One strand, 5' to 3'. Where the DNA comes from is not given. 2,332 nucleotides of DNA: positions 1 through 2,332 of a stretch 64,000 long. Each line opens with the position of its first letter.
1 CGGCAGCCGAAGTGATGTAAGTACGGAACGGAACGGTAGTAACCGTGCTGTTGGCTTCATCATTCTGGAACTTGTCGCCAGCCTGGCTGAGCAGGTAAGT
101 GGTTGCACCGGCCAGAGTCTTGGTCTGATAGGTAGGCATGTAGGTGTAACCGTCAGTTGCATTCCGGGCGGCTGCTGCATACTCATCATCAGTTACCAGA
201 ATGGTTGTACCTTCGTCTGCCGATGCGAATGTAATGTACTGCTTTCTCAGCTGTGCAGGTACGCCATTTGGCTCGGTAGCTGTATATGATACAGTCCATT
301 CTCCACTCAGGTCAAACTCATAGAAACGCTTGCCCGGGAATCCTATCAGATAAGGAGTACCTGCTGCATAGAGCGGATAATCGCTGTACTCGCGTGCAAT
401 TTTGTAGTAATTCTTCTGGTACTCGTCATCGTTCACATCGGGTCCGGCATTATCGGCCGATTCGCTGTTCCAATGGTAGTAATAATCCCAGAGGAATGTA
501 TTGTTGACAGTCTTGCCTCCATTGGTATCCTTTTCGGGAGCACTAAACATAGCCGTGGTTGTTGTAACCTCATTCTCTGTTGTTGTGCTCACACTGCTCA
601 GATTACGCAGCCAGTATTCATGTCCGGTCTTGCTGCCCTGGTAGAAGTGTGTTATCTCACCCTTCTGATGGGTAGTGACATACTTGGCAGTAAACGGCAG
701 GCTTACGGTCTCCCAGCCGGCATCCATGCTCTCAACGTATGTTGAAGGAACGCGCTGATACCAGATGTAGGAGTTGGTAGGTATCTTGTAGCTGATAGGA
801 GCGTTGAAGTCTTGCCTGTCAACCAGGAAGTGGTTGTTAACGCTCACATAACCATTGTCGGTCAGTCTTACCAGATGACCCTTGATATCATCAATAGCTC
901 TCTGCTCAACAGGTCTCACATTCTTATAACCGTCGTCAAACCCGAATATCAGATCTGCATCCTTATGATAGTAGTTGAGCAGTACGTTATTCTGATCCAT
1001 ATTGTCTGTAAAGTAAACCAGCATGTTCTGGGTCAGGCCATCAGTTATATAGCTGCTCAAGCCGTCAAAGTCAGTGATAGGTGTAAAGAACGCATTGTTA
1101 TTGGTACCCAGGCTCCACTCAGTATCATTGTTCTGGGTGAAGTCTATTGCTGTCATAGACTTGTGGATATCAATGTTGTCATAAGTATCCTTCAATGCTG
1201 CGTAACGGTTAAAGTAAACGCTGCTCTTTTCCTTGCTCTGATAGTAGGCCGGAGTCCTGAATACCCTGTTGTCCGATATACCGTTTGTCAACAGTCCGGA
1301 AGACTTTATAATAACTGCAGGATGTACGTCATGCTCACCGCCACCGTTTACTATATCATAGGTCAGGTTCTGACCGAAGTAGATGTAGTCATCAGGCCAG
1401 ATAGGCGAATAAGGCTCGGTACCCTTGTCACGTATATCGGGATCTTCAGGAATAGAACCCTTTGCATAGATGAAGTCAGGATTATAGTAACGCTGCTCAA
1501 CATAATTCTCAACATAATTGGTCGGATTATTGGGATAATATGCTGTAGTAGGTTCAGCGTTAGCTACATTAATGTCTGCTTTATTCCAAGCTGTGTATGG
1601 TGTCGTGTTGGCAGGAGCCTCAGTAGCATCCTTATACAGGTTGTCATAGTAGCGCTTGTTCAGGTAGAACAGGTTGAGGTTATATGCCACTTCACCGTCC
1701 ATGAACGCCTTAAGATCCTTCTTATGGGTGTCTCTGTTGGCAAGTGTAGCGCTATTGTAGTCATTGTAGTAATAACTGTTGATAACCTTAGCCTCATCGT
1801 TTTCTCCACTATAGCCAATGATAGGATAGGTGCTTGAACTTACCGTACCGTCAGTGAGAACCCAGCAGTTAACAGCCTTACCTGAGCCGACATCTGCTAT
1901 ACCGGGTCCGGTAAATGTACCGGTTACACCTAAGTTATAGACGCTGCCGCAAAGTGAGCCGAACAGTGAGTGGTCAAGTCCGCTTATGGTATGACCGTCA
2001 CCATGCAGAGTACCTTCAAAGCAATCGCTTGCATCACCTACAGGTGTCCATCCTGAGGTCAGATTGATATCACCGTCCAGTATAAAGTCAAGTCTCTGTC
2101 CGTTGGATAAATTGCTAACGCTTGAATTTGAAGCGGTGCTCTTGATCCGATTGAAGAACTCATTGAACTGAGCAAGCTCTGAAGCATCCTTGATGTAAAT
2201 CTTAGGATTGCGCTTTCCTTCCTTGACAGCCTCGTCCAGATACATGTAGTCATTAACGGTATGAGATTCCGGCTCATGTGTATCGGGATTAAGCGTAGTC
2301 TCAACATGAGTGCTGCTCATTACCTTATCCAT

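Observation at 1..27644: Outsized type V pilus-like locus: an accessory lipoprotein, eleven tandem fimbrillin-like paralogues and a terminal giant (>3,700 aa) adhesin-like gene, all on one strand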

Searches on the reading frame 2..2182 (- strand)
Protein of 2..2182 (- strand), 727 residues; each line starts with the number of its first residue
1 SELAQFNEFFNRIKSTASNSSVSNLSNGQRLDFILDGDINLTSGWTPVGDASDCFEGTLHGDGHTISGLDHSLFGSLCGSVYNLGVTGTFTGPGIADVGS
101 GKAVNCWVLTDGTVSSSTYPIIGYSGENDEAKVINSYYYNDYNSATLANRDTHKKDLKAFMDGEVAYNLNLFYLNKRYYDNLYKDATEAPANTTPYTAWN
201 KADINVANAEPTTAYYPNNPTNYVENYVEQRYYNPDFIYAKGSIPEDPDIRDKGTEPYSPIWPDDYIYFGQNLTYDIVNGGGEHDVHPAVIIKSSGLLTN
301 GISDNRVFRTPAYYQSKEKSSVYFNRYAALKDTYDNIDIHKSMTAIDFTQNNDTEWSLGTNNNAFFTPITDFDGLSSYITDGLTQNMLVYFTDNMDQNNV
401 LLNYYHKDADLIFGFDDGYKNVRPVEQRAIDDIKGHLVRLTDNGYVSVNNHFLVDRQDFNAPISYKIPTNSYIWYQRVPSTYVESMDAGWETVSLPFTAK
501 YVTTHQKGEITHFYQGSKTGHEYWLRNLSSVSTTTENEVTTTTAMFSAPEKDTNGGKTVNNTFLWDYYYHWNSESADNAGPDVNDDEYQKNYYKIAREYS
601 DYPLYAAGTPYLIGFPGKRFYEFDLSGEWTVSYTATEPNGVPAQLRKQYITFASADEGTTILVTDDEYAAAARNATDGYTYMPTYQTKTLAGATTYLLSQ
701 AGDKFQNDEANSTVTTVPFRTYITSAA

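Call 58: search_protein_families(library=pfam, max_evalue=10, proteins=[window:2-2182:-])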
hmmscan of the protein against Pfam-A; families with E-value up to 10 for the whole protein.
window:2-2182:- (727 aa): 1 family
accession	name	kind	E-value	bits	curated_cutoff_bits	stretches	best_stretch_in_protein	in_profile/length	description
PF10996.14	Beta-Casp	-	0.13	13.2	27.7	1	154-305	17-92/120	Beta-Casp domain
